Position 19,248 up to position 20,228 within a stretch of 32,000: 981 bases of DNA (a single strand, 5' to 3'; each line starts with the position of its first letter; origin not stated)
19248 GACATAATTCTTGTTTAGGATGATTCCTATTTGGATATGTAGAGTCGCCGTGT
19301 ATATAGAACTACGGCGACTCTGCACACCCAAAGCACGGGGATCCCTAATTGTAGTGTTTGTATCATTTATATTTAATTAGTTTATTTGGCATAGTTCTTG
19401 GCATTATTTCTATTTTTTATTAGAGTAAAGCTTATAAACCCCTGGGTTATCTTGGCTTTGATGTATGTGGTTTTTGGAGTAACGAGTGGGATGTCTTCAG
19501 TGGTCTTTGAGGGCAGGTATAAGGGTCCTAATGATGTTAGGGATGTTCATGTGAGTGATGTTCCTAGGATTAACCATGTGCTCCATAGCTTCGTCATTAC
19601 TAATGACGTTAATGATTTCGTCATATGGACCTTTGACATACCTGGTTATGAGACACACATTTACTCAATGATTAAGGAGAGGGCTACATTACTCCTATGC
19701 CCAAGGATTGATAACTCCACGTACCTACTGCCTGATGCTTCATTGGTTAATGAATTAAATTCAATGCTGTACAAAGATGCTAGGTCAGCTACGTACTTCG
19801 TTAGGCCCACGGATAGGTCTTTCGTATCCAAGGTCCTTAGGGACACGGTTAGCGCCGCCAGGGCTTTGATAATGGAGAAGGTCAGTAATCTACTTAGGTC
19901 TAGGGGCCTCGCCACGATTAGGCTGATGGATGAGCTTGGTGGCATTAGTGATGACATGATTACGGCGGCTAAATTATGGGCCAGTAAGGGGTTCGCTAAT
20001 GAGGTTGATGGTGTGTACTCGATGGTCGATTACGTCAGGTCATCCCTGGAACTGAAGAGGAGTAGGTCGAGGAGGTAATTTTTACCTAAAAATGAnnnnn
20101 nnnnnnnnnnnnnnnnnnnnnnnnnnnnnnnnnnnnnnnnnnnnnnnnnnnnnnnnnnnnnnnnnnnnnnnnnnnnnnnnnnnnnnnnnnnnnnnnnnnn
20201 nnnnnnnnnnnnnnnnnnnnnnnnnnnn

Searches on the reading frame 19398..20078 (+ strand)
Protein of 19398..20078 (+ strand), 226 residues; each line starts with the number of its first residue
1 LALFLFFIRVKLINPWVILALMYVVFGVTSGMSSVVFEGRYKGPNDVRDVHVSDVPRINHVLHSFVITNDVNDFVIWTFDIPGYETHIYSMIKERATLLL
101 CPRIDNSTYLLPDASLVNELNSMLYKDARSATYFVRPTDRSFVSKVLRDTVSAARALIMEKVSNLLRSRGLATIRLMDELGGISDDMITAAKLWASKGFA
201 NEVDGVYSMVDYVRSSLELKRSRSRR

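Call 8: search_protein_families(library=pfam, proteins=[window:19398-20078:+], max_evalue=0.1)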
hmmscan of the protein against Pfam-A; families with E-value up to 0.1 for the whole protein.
window:19398-20078:+ (226 aa): 0 families

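Call 22: find_homologous_proteins(query=window:19398-20078:+)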
Query window:19398-20078:+ (226 aa): 23 proteins with E <= 0.001 among 385 candidates.
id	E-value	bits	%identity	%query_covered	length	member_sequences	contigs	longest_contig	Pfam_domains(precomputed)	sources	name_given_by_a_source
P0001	8.3e-129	446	100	91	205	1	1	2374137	-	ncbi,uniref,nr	ncbi:hypothetical protein [Vulcanisaeta distributa]|uniref:Uncharacterized protein n=1 Tax=Vulcanisa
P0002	1.6e-112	392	86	91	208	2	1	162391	-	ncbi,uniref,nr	ncbi:hypothetical protein [Vulcanisaeta distributa]|uniref:hypothetical protein n=1 Tax=Vulcanisaeta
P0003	5.7e-112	391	84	91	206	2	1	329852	-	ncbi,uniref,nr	ncbi:hypothetical protein [Vulcanisaeta distributa]|uniref:hypothetical protein n=1 Tax=Vulcanisaeta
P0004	2.1e-104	366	99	75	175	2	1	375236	-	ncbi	-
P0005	2.6e-92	326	73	91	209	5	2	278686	-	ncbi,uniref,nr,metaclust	ncbi:hypothetical protein [Vulcanisaeta sp. JCM 14467]|uniref:hypothetical protein n=1 Tax=Vulcanisa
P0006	1.0e-91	324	72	88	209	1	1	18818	-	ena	-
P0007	8.0e-90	318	82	77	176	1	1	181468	-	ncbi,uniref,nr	ncbi:hypothetical protein [Vulcanisaeta sp. JCM 16159]|uniref:hypothetical protein n=1 Tax=Vulcanisa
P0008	1.0e-79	285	77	76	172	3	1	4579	-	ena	-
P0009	3.0e-76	274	58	100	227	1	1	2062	-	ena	-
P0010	1.6e-68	249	89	56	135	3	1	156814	-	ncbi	-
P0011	3.6e-63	231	53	90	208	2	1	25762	-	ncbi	ncbi:MAG: hypothetical protein ACP5GY_05995 [Vulcanisaeta sp.]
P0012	1.4e-52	197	49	90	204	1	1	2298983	-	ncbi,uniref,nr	ncbi:hypothetical protein VMUT_0867 [Vulcanisaeta moutnovskia 768-28]|uniref:Uncharacterized protein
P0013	1.5e-52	197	49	87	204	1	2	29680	-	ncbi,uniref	ncbi:MAG: hypothetical protein ACP5GZ_09925 [Vulcanisaeta sp.]|uniref:hypothetical protein n=1 Tax=V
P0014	1.6e-52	196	48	90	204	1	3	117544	-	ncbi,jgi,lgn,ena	-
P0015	3.0e-52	196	49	91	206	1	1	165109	-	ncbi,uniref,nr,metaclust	ncbi:hypothetical protein [Vulcanisaeta sp. JCM 16159]|uniref:hypothetical protein n=1 Tax=Vulcanisa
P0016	8.6e-52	194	49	90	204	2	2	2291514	-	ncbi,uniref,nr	ncbi:hypothetical protein JCM16161A_00240 [Vulcanisaeta sp. JCM 16161]|uniref:hypothetical protein n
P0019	8.3e-49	184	58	70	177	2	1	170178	-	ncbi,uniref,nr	ncbi:hypothetical protein [Vulcanisaeta distributa]|uniref:hypothetical protein n=1 Tax=Vulcanisaeta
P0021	4.4e-47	179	44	91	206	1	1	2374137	-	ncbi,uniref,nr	ncbi:hypothetical protein [Vulcanisaeta distributa]|uniref:Uncharacterized protein n=1 Tax=Vulcanisa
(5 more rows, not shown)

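Call 23: find_encoding_contigs(protein=P0004, flank=6000, max_places=2)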
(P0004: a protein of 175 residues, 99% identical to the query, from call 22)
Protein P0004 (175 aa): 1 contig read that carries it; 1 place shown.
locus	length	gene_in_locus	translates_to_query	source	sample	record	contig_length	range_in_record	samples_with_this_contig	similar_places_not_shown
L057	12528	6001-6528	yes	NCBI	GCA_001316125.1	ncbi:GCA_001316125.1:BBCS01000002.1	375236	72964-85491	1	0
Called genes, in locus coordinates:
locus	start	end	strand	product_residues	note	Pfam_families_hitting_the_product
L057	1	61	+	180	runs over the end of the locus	PF00083:Sugar_tr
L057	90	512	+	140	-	PF01934:HepT-like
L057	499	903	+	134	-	PF18765:Polbeta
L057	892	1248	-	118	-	PF13650:Asp_protease_2, PF13975:gag-asp_proteas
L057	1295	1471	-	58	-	PF26618:DUF8196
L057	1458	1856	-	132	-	PF26618:DUF8196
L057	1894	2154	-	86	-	-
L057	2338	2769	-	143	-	-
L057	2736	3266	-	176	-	-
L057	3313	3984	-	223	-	PF01435:Peptidase_M48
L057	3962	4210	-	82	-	-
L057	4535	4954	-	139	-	-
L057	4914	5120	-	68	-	-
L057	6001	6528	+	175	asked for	-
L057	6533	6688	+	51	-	-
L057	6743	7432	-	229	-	PF01411:tRNA-synt_2c, PF07973:tRNA_SAD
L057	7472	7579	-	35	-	-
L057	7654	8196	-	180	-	PF07687:M20_dimer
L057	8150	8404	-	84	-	-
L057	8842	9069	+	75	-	PF11755:DUF3311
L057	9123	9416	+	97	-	-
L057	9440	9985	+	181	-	-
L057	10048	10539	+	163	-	PF00474:SSF (weak)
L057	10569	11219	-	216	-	PF00155:Aminotran_1_2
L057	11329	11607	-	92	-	-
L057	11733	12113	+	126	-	PF03551:PadR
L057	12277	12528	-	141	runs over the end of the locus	-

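Call 24: find_encoding_contigs(protein=P0003, flank=6000, max_places=2)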
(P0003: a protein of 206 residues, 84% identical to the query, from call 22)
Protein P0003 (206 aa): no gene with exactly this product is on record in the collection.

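Call 25: find_encoding_contigs(protein=P0005, flank=6000, max_places=2)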
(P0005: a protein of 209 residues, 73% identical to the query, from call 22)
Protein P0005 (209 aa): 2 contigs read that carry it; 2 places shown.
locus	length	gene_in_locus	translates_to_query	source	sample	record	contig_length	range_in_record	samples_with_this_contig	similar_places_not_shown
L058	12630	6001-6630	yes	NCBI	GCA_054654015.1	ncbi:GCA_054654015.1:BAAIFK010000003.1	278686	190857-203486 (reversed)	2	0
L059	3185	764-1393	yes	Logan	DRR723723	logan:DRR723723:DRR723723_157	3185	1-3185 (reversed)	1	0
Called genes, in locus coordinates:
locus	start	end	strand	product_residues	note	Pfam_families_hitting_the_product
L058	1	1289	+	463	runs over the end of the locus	PF00083:Sugar_tr, PF07690:MFS_1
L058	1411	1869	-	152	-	PF26618:DUF8196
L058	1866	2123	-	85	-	-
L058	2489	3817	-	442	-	PF06157:DUF973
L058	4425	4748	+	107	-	PF01934:HepT-like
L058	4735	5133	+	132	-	PF01909:NTP_transf_2 (weak), PF18765:Polbeta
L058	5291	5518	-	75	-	PF05942:PaREP1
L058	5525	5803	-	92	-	PF05942:PaREP1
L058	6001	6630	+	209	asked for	-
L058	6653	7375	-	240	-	PF01411:tRNA-synt_2c, PF07973:tRNA_SAD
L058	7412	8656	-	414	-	PF01546:Peptidase_M20, PF07687:M20_dimer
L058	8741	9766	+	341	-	PF01244:Peptidase_M19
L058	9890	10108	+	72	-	PF11755:DUF3311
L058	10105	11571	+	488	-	PF00474:SSF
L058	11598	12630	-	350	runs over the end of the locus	PF00155:Aminotran_1_2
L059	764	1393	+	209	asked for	-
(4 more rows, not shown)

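Call 28: find_encoding_contigs(protein=P0007, flank=8000, max_places=1)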
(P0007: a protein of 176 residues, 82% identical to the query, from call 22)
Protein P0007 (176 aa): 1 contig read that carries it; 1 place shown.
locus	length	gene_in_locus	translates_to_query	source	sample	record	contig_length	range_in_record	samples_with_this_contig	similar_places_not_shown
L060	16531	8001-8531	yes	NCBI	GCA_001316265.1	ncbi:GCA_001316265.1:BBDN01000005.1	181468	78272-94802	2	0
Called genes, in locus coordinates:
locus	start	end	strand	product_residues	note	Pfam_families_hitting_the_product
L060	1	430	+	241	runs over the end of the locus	PF00083:Sugar_tr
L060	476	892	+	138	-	PF01934:HepT-like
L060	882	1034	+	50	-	-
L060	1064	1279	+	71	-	-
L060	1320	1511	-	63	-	-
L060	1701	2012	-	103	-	-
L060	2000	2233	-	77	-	-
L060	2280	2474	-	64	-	-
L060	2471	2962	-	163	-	PF00005:ABC_tran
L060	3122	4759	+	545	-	-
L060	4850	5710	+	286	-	PF12704:MacB_PCD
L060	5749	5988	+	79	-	-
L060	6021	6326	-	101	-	PF21100:WHD_MCM (weak)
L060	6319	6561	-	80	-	-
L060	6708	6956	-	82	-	-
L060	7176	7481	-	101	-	-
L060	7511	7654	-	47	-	-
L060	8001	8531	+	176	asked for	-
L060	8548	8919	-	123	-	PF07973:tRNA_SAD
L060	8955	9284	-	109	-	PF01411:tRNA-synt_2c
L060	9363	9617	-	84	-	-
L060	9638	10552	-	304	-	PF01546:Peptidase_M20, PF07687:M20_dimer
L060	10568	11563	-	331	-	PF00155:Aminotran_1_2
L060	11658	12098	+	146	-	PF03551:PadR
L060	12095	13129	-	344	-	PF13476:AAA_23 (weak)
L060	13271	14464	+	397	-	PF00266:Aminotran_5, PF01053:Cys_Met_Meta_PP (weak)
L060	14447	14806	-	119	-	-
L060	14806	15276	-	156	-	PF01127:Sdh_cyt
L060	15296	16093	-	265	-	PF13085:Fer2_3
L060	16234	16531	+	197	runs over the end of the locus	PF01381:HTH_3, PF12844:HTH_19 (weak), PF13560:HTH_31 (weak)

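Call 29: find_encoding_contigs(protein=P0010, flank=8000, max_places=1)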
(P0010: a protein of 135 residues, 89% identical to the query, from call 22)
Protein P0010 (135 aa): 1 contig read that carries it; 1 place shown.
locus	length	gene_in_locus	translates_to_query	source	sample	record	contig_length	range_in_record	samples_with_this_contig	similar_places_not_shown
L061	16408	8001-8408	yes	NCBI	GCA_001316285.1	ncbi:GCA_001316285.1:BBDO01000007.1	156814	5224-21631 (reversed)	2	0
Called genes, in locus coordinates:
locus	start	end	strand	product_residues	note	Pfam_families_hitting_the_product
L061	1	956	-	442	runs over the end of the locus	PF00083:Sugar_tr, PF07690:MFS_1, PF00083:Sugar_tr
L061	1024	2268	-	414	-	PF02441:Flavoprotein, PF04127:DFP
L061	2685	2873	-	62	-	-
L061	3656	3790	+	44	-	-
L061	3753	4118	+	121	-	PF01637:ATPase_2 (weak)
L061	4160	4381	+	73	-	PF01637:ATPase_2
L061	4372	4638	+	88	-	-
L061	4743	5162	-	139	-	-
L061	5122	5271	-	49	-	-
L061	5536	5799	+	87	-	-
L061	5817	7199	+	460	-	-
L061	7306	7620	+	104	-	-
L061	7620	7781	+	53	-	-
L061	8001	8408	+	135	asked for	-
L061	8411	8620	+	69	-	-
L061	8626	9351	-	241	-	PF01411:tRNA-synt_2c, PF07973:tRNA_SAD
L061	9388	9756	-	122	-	PF01546:Peptidase_M20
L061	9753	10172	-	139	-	PF07687:M20_dimer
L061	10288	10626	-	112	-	PF01546:Peptidase_M20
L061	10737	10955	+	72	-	PF11755:DUF3311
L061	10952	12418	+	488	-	PF00474:SSF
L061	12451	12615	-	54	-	-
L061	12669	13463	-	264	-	PF00155:Aminotran_1_2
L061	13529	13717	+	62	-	PF03551:PadR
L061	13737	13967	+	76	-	-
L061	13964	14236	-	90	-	-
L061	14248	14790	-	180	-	-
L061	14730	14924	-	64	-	-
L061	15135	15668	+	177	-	PF00266:Aminotran_5 (weak)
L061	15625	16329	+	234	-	-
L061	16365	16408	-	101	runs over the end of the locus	-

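Call 30: find_encoding_contigs(protein=P0012, flank=8000, max_places=1)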
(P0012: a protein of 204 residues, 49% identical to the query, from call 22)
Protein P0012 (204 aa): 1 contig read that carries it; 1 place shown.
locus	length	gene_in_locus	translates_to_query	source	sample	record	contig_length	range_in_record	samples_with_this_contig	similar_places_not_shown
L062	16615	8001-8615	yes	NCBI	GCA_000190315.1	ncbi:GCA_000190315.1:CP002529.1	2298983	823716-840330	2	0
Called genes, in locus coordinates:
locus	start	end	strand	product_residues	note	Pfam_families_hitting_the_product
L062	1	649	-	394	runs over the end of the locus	PF02746:MR_MLE_N, PF13378:MR_MLE_C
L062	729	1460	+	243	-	PF01791:DeoC (weak)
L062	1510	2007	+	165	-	PF00411:Ribosomal_S11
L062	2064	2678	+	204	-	PF00583:Acetyltransf_1, PF13508:Acetyltransf_7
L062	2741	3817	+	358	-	PF14520:HHH_5, PF00154:RecA_N, PF08423:Rad51, PF13481:AAA_25, PF06745:ATPase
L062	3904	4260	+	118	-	-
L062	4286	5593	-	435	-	PF04055:Radical_SAM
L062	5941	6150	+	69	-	PF21100:WHD_MCM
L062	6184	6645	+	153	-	PF00885:DMRL_synthase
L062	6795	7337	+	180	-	PF01931:NTPase_I-T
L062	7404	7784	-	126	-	-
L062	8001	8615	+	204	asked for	-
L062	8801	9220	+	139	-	-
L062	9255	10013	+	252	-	-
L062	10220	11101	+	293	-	PF00701:DHDPS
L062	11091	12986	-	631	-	PF02730:AFOR_N, PF01314:AFOR_C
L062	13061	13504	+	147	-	PF00571:CBS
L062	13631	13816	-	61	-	-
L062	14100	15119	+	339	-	PF13483:Lactamase_B_3 (faint), PF12706:Lactamase_B_2 (weak)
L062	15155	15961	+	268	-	PF01887:SAM_HAT_N, PF20257:SAM_HAT_C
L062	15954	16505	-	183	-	PF01035:DNA_binding_1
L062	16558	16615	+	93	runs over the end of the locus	PF09138:Urm1, PF02597:ThiS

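Call 39: search_protein_families(library=pfam, proteins=[L062:7404-7784:-, P0001, L057:4535-4954:-, L057:4914-5120:-, L061:7306-7620:+, L060:7176-7481:-, L058:5525-5803:-, L061:4743-5162:-, L062:8801-9220:+], max_evalue=0.01)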
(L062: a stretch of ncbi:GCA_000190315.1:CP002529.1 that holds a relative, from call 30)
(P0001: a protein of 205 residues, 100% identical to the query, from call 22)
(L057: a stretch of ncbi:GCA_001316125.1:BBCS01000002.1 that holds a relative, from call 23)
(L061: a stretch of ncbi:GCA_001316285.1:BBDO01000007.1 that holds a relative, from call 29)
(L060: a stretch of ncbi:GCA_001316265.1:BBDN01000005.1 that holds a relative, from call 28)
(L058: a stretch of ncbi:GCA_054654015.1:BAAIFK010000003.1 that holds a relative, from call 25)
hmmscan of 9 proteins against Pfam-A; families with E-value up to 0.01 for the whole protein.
L062:7404-7784:- (126 aa): 0 families

P0001 (205 aa): 0 families

L057:4535-4954:- (139 aa): 0 families

L057:4914-5120:- (68 aa): 0 families

L061:7306-7620:+ (104 aa): 0 families

L060:7176-7481:- (101 aa): 1 family
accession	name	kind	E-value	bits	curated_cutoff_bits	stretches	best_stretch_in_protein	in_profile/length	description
PF06305.16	LapA_dom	-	0.00018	21.8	28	1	58-100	4-46/64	Lipopolysaccharide assembly protein A domain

L058:5525-5803:- (92 aa): 2 families
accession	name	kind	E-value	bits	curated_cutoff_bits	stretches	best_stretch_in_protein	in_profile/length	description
PF05942.16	PaREP1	-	5.8e-12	46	24.4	1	47-88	1-43/115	Archaeal PaREP1/PaREP8 family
PF18915.5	DUF5667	-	0.00085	20.1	27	1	30-85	15-70/99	Domain of unknown function (DUF5667)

L061:4743-5162:- (139 aa): 0 families

L062:8801-9220:+ (139 aa): 1 family
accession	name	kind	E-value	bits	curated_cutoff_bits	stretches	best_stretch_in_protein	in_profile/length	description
PF04434.22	SWIM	-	0.00085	19.3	19.6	1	16-48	3-36/38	SWIM zinc finger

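Call 43: find_encoding_contigs(protein=P0021, flank=8000, max_places=1)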
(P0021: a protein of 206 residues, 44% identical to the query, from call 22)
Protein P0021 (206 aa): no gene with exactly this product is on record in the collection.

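Call 45: find_encoding_contigs(protein=P0016, flank=8000, max_places=2)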
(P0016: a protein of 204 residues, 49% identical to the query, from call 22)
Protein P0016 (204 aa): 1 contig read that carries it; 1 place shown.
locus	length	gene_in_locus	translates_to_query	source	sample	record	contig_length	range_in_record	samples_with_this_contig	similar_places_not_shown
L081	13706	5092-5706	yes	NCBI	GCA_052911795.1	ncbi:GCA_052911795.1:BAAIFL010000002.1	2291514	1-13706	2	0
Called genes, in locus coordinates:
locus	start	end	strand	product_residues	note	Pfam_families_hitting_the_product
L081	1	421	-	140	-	PF03437:BtpA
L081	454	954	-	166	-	PF02572:CobA_CobO_BtuR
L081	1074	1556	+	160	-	-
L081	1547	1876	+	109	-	PF00420:Oxidored_q2 (weak)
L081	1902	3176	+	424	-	PF00361:Proton_antipo_M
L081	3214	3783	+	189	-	-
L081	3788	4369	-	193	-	PF13098:Thioredoxin_2 (weak), PF13462:Thioredoxin_4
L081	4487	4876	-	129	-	-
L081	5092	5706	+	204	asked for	-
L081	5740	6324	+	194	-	-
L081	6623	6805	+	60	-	PF00701:DHDPS (weak)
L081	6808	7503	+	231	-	PF00701:DHDPS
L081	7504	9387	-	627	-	PF02730:AFOR_N, PF01314:AFOR_C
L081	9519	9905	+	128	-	PF00571:CBS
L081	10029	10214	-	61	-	-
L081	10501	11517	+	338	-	-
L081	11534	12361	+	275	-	PF01887:SAM_HAT_N, PF20257:SAM_HAT_C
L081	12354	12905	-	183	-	PF01035:DNA_binding_1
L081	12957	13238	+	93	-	PF09138:Urm1, PF02597:ThiS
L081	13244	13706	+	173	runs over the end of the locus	-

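Call 47: predict_structure(alignment_id=A1)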
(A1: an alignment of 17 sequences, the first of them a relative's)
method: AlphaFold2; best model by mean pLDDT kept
length: 205 residues; sequences in the alignment: 17
mean_pLDDT: 77.3   pTM: 0.76
mean pLDDT of the five models: 77.3, 77.0, 77.0, 76.8, 75.4
residues with pLDDT >= 90: 94; 70-90: 61; 50-70: 9; < 50: 41
segments of 3 or more residues with pLDDT < 50: 1-41
pLDDT, mean of each block of 10 residues (from residue 1): 33 30 34 34 69 86 76 95 84 92 79 82 91 96 93 93 96 97 95 94 71
secondary structure, 60 per line:
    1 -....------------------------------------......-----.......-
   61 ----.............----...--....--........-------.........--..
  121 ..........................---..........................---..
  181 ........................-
elements in order: E2-5 E42-47 E53-59 H65-77 E82-84 E87-90 H93-100 E108-116 H119-146 H150-175 H179-204

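Call 51: fold_search(model_id=the predicted structure, library=pdb)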
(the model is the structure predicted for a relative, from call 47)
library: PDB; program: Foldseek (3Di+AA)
matches with E <= 10: 376; with E <= 0.001: 0
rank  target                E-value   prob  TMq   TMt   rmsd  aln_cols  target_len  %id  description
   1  2ivy                  3.6e-02  0.91  0.23  0.44   5.5        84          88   14  Crystal structure of hypothetical protein sso1404 from Sulfolobus solfataricus P2 (released 2006-06-28)
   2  8ia4_A                7.6e-02  0.98  0.27  0.52   3.7        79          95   16  Crystal structure of Cas2 in complex with AcrVA5-peptide (released 2023-03-22)
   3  3kfw                  9.6e-02  0.54  0.28  0.25  10.9       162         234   10  Uncharacterized protein Rv0674 from Mycobacterium tuberculosis (released 2009-12-01)
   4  5zyf_E                1.1e-01  0.97  0.27  0.63   3.3        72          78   15  Crystal structure of Streptococcus pyogenes type II-A Cas2 (released 2018-08-15)
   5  5zyf_D                1.2e-01  0.94  0.26  0.55   3.4        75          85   15  Crystal structure of Streptococcus pyogenes type II-A Cas2 (released 2018-08-15)
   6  8a39_AP1              1.2e-01  0.44  0.28  0.21  12.5       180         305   13  Crystal Structure of PaaX from Escherichia coli W (released 2023-07-05)
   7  3exc                  2.0e-01  0.98  0.25  0.61   2.1        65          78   12  Structure of the RNA'se SSO8090 from Sulfolobus solfataricus (released 2008-11-11)
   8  4es2                  3.4e-01  0.80  0.24  0.51   3.0        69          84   17  Double-stranded Endonuclease Activity in B. halodurans Clustered Regularly Interspaced Short Palindromic Repeats (CRISPR (released 2012-08-22)
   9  3n9n_A                4.0e-01  0.18  0.25  0.12  15.2       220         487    7  ceKDM7A from C.elegans, complex with H3K4me3K9me2 peptide and NOG (released 2010-06-30)
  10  9kan_B                4.5e-01  0.30  0.21  0.34  12.2       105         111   11  Crystal structure of the C. jejuni VapD-VapW toxin-antitoxin complex (released 2025-02-12)
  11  9kan_D                5.1e-01  0.33  0.21  0.35  12.0       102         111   10  Crystal structure of the C. jejuni VapD-VapW toxin-antitoxin complex (released 2025-02-12)
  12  4qr0_B                5.4e-01  0.60  0.22  0.47   3.8        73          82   16  Crystal structure of Streptococcus pyogenes Cas2 at pH 5.6 (released 2014-11-26)
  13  5h1o_A                6.0e-01  0.69  0.24  0.49   3.2        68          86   15  CRISPR-associated protein (released 2017-10-18)
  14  4it4_F                6.4e-01  0.07  0.19  0.19  11.6       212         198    8  Crystal structure of residues 1-211 of CG17282 (released 2013-08-14)
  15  8j2f_A                7.6e-01  0.06  0.16  0.09  22.2       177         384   15  Human neutral shpingomyelinase (released 2023-12-06)
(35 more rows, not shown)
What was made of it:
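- Its Cas2/VapD fold match is weak (E 0.04-0.3, call 51).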

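Call 55: search_protein_families(library=ncbifam, proteins=[P0001, L057:4535-4954:-, L057:4914-5120:-, L062:7404-7784:-, L058:2489-3817:-, L057:2338-2769:-, L057:2736-3266:-], max_evalue=0.01)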
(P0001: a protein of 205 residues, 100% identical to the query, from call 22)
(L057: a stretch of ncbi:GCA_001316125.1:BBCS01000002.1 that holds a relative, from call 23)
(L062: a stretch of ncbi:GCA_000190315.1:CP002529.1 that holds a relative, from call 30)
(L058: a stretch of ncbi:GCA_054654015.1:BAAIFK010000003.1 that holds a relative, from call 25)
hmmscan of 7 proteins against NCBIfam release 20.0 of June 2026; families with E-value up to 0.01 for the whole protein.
P0001 (205 aa): 0 families

L057:4535-4954:- (139 aa): 0 families

L057:4914-5120:- (68 aa): 0 families

L062:7404-7784:- (126 aa): 0 families

L058:2489-3817:- (442 aa): 0 families

L057:2338-2769:- (143 aa): 0 families

L057:2736-3266:- (176 aa): 0 families

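Call 56: search_protein_families(library=padloc, proteins=[P0001, L057:4535-4954:-, L057:4914-5120:-, L062:7404-7784:-, L058:2489-3817:-], max_evalue=0.01)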
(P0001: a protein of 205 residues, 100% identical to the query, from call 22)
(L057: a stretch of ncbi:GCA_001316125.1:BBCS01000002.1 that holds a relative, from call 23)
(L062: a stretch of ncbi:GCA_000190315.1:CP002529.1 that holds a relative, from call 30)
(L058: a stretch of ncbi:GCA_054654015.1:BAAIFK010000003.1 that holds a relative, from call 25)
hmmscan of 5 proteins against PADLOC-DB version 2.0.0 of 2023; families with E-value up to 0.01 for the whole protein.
P0001 (205 aa): 0 families

L057:4535-4954:- (139 aa): 0 families

L057:4914-5120:- (68 aa): 0 families

L062:7404-7784:- (126 aa): 0 families

L058:2489-3817:- (442 aa): 0 families

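Call 57: search_solved_structures(query=A1, max_evalue=10)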
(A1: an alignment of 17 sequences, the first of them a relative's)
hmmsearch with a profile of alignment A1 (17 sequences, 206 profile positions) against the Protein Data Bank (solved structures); distinct sequences matched with E-value up to 10: 2.
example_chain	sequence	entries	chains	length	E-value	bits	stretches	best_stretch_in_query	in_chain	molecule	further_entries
8fbj_A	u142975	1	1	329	0.74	12.6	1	117-195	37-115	KWOCA_60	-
8ju8_A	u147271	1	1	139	1.7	11.4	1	76-139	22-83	de novo designed protein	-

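Call 66: search_protein_families(library=pfam, proteins=[L061:5817-7199:+, L060:3122-4759:+, L061:5536-5799:+], max_evalue=0.01)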
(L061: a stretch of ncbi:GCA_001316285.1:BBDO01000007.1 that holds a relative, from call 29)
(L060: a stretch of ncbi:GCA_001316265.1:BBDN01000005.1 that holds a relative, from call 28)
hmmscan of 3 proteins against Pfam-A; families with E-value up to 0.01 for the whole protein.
L061:5817-7199:+ (460 aa): 1 family
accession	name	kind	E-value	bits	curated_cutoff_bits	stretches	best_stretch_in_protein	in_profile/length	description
PF01435.24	Peptidase_M48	-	0.00036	20.8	20.3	1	212-311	71-174/186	Peptidase family M48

L060:3122-4759:+ (545 aa): 1 family
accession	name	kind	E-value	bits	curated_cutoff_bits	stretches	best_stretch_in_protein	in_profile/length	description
PF07705.17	CARDB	-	0.00017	22.2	22.7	1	161-241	6-82/101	CARDB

L061:5536-5799:+ (87 aa): 0 families

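Call 72: find_encoding_contigs(protein=P0019, flank=8000, max_places=1)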
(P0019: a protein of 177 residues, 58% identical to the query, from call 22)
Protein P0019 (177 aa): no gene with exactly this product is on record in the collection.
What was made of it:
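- Tried and rejected: Look-ups for P0003, P0019 and P0021 returned nothing (calls 24, 43, 72), so the paralogous locus of the source strain itself was not seen.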

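Call 73: find_encoding_contigs(protein=P0011, flank=8000, max_places=1)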
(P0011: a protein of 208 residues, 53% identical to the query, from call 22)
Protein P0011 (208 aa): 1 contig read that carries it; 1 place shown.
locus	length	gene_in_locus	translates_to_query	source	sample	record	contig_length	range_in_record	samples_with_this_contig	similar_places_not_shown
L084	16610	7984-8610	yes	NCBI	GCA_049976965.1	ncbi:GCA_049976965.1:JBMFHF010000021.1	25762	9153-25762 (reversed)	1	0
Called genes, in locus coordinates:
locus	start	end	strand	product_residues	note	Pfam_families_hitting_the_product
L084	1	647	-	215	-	?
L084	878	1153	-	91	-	-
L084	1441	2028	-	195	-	-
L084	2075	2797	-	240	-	PF00005:ABC_tran, PF13304:AAA_21 (faint)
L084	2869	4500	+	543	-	PF00927:Transglut_C (faint)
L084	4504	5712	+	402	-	PF12704:MacB_PCD, PF02687:FtsX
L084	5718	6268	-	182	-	PF21100:WHD_MCM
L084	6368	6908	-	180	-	PF01637:ATPase_2, PF13401:AAA_22 (weak), PF13173:AAA_14 (faint)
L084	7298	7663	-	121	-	-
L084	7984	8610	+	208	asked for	-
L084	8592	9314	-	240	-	PF01411:tRNA-synt_2c, PF07973:tRNA_SAD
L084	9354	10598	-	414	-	PF01546:Peptidase_M20, PF07687:M20_dimer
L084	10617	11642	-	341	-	PF00155:Aminotran_1_2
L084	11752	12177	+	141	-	PF03551:PadR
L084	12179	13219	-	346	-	-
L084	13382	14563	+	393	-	PF00266:Aminotran_5, PF01053:Cys_Met_Meta_PP (weak)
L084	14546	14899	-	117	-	-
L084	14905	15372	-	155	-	PF01127:Sdh_cyt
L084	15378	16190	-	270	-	PF13085:Fer2_3, PF13183:Fer4_8, PF13237:Fer4_10, PF12838:Fer4_7 (weak), PF13187:Fer4_9 (weak), PF13484:Fer4_16 (weak), PF13534:Fer4_17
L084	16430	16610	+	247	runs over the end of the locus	PF01381:HTH_3, PF12844:HTH_19 (weak), PF13560:HTH_31 (weak)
